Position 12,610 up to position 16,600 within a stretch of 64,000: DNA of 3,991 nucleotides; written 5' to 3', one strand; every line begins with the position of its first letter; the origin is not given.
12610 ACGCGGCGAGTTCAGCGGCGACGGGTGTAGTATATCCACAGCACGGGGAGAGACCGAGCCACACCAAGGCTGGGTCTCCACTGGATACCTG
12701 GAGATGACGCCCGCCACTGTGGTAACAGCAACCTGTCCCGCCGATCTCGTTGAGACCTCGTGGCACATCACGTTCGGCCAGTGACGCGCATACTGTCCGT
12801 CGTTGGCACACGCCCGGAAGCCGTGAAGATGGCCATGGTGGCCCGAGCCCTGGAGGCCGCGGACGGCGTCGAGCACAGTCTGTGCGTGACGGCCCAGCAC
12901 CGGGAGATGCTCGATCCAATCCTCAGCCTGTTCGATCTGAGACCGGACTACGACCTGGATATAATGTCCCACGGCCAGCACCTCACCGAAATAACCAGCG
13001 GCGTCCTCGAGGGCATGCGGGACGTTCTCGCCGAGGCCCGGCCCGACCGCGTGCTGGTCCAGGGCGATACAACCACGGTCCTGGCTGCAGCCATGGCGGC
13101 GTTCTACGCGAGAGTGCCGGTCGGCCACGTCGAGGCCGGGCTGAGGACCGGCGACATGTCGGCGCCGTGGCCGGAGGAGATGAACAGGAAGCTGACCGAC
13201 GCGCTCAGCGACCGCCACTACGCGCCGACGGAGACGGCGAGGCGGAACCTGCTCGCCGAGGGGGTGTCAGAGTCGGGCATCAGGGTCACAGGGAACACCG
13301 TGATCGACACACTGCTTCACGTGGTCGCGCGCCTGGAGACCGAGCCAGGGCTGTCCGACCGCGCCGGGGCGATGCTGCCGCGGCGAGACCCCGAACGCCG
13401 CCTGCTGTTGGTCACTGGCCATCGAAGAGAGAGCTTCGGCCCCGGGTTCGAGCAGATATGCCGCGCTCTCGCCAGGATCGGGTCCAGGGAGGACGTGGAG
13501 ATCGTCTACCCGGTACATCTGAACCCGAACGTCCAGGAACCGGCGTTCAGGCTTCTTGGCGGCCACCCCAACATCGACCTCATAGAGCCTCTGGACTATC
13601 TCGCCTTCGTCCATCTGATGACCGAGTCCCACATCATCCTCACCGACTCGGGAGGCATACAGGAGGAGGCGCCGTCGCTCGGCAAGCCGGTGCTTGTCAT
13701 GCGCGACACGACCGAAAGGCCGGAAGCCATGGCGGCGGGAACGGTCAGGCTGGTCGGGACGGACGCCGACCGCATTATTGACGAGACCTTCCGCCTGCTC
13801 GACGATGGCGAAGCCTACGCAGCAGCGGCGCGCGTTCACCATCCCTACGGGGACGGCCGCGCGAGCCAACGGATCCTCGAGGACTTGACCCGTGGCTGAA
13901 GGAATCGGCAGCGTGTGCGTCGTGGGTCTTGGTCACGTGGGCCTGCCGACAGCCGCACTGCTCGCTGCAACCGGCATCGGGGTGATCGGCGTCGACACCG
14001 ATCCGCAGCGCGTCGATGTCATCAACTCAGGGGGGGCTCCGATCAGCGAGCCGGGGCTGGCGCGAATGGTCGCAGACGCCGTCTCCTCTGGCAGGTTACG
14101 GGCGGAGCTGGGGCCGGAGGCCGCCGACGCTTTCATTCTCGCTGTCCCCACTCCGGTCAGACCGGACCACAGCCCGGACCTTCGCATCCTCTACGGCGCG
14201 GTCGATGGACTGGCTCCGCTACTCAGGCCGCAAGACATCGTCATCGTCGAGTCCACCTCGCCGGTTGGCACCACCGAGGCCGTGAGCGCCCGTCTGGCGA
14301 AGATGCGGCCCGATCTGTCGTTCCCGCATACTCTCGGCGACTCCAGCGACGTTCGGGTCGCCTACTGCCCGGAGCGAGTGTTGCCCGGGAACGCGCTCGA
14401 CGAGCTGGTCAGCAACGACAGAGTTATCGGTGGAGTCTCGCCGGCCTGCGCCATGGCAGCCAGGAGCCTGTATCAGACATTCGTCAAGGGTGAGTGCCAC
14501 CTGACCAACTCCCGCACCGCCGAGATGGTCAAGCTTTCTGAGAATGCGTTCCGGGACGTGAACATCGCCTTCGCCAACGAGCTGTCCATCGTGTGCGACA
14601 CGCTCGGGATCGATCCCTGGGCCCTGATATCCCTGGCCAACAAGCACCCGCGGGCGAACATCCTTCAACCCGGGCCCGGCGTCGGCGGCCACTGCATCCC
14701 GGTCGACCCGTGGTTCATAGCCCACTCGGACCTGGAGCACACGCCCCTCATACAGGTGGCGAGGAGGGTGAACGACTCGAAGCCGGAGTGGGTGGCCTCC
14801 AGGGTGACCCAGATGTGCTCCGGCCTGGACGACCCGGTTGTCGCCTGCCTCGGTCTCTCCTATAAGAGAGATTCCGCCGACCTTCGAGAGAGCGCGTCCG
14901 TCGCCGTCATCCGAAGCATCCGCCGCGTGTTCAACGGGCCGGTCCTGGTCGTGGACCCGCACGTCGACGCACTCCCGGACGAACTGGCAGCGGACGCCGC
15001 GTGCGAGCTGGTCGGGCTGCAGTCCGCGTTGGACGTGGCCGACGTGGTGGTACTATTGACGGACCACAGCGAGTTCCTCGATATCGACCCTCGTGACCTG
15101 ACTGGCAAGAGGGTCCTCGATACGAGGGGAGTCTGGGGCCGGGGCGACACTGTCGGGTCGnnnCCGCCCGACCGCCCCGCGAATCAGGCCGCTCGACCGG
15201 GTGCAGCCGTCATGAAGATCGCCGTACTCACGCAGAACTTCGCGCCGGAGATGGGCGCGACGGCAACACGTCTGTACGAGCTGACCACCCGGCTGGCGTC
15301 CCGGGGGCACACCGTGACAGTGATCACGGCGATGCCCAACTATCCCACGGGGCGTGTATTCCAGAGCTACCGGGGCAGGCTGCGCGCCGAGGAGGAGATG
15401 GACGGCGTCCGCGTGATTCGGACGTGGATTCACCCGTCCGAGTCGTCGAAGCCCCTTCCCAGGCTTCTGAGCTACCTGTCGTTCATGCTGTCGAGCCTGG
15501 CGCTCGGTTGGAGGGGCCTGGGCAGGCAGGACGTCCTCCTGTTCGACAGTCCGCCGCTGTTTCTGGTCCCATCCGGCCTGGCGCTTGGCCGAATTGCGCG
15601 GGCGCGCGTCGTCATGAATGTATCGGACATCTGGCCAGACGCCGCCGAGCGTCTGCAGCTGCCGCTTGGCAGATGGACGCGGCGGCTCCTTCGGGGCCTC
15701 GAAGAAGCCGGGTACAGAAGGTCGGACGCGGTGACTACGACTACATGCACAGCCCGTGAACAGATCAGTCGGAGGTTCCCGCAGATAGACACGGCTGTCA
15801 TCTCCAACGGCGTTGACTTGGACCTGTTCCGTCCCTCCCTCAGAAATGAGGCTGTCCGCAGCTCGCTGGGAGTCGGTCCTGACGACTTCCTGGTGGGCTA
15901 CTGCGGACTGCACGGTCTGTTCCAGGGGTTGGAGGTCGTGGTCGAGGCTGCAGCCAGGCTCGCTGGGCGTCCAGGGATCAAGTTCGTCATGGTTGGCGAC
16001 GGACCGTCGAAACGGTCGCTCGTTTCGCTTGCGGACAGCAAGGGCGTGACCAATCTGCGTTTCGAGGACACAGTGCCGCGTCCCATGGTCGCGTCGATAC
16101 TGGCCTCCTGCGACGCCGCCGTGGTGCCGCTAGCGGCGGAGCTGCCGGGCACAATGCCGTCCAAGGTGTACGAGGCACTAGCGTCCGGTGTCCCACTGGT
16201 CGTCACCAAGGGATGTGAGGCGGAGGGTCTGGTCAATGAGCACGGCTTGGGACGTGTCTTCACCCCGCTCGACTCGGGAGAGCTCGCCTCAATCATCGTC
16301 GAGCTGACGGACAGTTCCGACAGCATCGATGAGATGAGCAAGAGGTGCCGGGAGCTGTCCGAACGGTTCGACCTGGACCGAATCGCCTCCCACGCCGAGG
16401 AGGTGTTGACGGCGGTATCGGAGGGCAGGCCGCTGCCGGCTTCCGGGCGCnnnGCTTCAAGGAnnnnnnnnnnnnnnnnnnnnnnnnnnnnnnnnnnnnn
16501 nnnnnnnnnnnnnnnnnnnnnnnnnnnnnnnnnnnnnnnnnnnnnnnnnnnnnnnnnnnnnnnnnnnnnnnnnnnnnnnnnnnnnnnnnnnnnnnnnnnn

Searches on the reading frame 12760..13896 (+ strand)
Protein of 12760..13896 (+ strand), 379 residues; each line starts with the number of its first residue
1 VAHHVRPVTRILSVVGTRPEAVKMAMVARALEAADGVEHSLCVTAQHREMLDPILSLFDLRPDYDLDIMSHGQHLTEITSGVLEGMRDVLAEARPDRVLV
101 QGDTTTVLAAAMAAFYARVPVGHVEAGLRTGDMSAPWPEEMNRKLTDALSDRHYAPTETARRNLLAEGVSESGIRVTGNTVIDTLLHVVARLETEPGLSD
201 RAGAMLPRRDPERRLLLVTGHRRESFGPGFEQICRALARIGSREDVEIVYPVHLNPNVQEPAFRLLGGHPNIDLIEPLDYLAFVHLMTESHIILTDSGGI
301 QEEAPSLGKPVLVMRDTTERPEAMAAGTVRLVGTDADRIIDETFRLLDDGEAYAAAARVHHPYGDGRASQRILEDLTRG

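Call 11: search_protein_families(library=pfam, proteins=[window:12760-13896:+], max_evalue=0.001)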
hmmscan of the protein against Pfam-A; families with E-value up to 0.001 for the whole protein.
window:12760-13896:+ (379 aa): 2 families
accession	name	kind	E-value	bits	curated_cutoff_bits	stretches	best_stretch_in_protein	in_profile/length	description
PF02350.25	Epimerase_2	-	3.9e-119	398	30.6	1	30-376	2-346/347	UDP-N-acetylglucosamine 2-epimerase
PF13579.12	Glyco_trans_4_4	-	0.00011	23.1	29.7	1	25-179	8-157/158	Glycosyl transferase 4-like domain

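Call 36: search_protein_families(library=ncbifam, proteins=[window:12760-13896:+], max_evalue=0.00001)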
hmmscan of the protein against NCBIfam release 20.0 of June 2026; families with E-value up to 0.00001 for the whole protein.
window:12760-13896:+ (379 aa): 2 families
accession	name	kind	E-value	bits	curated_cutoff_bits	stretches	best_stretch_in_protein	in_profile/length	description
TIGR00236.1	wecB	equivalog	2.6e-144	480.9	210.15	1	10-378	2-364/366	non-hydrolyzing UDP-N-acetylglucosamine 2-epimerase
TIGR03568.1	NeuC_NnaA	equivalog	9e-23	80.7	235.9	1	10-374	2-363/365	UDP-N-acetylglucosamine 2-epimerase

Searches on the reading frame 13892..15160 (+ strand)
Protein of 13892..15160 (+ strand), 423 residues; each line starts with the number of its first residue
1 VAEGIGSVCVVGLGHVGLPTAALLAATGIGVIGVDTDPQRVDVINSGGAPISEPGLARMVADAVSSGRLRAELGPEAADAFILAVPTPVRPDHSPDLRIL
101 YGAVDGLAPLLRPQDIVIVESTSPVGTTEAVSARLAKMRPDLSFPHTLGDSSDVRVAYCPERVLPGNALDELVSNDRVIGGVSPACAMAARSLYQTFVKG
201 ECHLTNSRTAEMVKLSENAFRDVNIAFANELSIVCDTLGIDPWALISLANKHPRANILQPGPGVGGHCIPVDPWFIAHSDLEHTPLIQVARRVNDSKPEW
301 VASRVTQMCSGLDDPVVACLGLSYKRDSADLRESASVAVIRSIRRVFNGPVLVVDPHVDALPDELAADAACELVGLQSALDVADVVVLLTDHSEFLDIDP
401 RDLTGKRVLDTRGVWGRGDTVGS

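Call 11: search_protein_families(library=pfam, proteins=[window:13892-15160:+], max_evalue=0.001)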
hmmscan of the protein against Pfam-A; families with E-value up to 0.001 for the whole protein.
window:13892-15160:+ (423 aa): 6 families
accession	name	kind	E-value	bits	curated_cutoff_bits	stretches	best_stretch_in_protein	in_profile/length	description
PF03721.20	UDPG_MGDP_dh_N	-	1e-48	165.9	27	1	8-188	3-181/187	UDP-glucose/GDP-mannose dehydrogenase family, NAD binding domain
PF00984.24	UDPG_MGDP_dh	-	1.6e-27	95.8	25.4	1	208-295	1-93/94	UDP-glucose/GDP-mannose dehydrogenase family, central domain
PF03720.21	UDPG_MGDP_dh_C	-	8.2e-17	61.9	30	1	318-415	1-101/103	UDP-glucose/GDP-mannose dehydrogenase family, UDP binding domain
PF03446.21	NAD_binding_2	-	2.7e-05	24.7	21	1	8-138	2-110/161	NAD binding domain of 6-phosphogluconate dehydrogenase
PF02826.25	2-Hacid_dh_C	-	5.7e-05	23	25.1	0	8-42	39-73/178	D-isomer specific 2-hydroxyacid dehydrogenase, NAD binding domain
PF02254.24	TrkA_N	-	6.6e-05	23.6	23.8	1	8-86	1-71/116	TrkA-N domain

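Call 36: search_protein_families(library=ncbifam, proteins=[window:13892-15160:+], max_evalue=0.00001)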
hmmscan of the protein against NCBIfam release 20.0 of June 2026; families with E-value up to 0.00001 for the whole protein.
window:13892-15160:+ (423 aa): 7 families
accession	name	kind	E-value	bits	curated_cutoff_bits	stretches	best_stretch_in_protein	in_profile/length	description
NF008286.0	PRK11064.1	equivalog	6e-161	535.7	459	1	7-415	5-419/420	UDP-N-acetyl-D-mannosamine dehydrogenase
TIGR03026.1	NDP-sugDHase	subfamily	8.9e-114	380.4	189.8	1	8-412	3-412/413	nucleotide sugar dehydrogenase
NF040825.1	UDPMaNacDH_Arch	equivalog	6.6e-90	301.9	750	1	8-403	3-385/418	UDP-N-acetyl-D-mannosamine dehydrogenase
NF041297.1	UDPGDh_AglM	equivalog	4.1e-47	161.1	670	1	8-414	3-416/429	UDP-glucose 6-dehydrogenase AglM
NF047673.2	TeichurnBiosyTuaD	equivalog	1.6e-35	123.1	700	1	8-400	4-395/439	UDP-glucose 6-dehydrogenase TuaD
NF011729.0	PRK15182.1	equivalog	1.3e-34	119.7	592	1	8-361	9-360/425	Vi polysaccharide biosynthesis UDP-N-acetylglucosamine C-6 dehydrogenase TviB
NF011631.0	PRK15057.1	equivalog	8.9e-14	51.4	757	1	8-344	3-326/388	UDP-glucose 6-dehydrogenase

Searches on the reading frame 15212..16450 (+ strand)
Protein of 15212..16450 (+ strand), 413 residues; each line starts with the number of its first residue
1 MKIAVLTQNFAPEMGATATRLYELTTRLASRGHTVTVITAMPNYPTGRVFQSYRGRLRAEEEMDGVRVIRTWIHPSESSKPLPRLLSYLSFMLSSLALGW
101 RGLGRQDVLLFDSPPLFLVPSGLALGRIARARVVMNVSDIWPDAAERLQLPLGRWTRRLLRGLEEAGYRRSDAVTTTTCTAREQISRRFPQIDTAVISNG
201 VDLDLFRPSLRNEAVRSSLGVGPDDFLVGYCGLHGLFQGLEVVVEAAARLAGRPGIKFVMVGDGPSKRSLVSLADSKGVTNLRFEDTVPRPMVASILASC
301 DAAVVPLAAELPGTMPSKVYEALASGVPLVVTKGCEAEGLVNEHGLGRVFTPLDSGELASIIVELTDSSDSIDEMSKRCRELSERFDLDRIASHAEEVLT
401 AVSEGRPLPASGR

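Call 11: search_protein_families(library=pfam, proteins=[window:15212-16450:+], max_evalue=0.001)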
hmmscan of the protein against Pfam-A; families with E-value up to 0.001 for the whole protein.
window:15212-16450:+ (413 aa): 5 families
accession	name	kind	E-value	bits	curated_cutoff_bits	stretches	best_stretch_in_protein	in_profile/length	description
PF13579.12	Glyco_trans_4_4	-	4.1e-18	66.7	29.7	1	16-200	2-158/158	Glycosyl transferase 4-like domain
PF13692.12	Glyco_trans_1_4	-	9.7e-18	65.2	27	1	229-366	5-140/142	Glycosyl transferases group 1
PF00534.26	Glycos_transf_1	-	1.9e-16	60.5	26.4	1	222-379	12-169/172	Glycosyl transferases group 1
PF13439.12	Glyco_transf_4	-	1.3e-14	55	28.5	1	18-204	5-169/170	Glycosyltransferase Family 4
PF13524.12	Glyco_trans_1_2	-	8.1e-06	26.3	25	1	244-382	6-121/144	Glycosyl transferase-like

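Call 36: search_protein_families(library=ncbifam, proteins=[window:15212-16450:+], max_evalue=0.00001)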
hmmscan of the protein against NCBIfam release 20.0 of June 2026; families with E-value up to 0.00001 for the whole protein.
window:15212-16450:+ (413 aa): 18 families
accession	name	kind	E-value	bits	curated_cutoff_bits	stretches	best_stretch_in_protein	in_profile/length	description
NF007640.0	PRK10307.1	subfamily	2e-56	191.7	276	1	1-390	1-395/411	WcaI family glycosyltransferase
TIGR04007.1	wcaI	equivalog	1.2e-27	96.6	800.45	1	1-338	1-344/407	colanic acid biosynthesis glycosyltransferase WcaI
TIGR04063.1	stp3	hypoth_equivalog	9.3e-26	90.6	442.05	1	58-382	47-374/397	TIGR04063 family PEP-CTERM/XrtA system glycosyltransferase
NF053787.1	GlcN_PG_synth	equivalog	2.2e-16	59.7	480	1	143-391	116-348/361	N-acetylglucosaminyl phosphatidylglycerol synthase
TIGR03088.1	stp2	hypoth_equivalog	7.5e-16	58.1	409.05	1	194-398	162-369/374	TIGR03088 family PEP-CTERM/XrtA system glycosyltransferase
TIGR03999.1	thiol_BshA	equivalog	6.1e-15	55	273.7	1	169-400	143-371/375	N-acetyl-alpha-D-glucosaminyl L-malate synthase BshA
TIGR03449.1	mycothiol_MshA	equivalog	2.9e-14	52.8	462.5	1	194-399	190-400/406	D-inositol-3-phosphate glycosyltransferase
NF047684.1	TeichurnBiosyTuaC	equivalog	6.7e-12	45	550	1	185-397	178-384/391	teichuronic acid biosynthesis protein TuaC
NF038298.1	EPS_HpsO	equivalog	6.5e-10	38.3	575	1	187-378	163-362/388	hormogonium polysaccharide biosynthesis glycosyltransferase HpsO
TIGR03087.1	stp1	hypoth_equivalog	8.1e-09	35.1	316.65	1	141-399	140-394/397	TIGR03087 family PEP-CTERM/XrtA system glycosyltransferase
TIGR04047.1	MSMEG_0565_glyc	hypoth_equivalog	3.3e-08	33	259.85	1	155-395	123-367/373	MSMEG_0565 family glycosyltransferase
NF049988.1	MGlcDAGSynMgs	equivalog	1.2e-07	31.5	400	0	195-397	179-382/398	alpha-monoglucosyldiacylglycerol synthase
NF047676.1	TeichurnBiosyTuaH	equivalog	2e-07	30.2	550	1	131-372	119-358/384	teichuronic acid biosynthesis protein TuaH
NF011726.0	PRK15179.1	equivalog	2e-07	29.7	733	1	244-391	536-683/694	Vi polysaccharide biosynthesis protein TviE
TIGR02149.1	glgA_Coryne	subfamily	6.1e-07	28.9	302.4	1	163-397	137-385/391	glycogen synthase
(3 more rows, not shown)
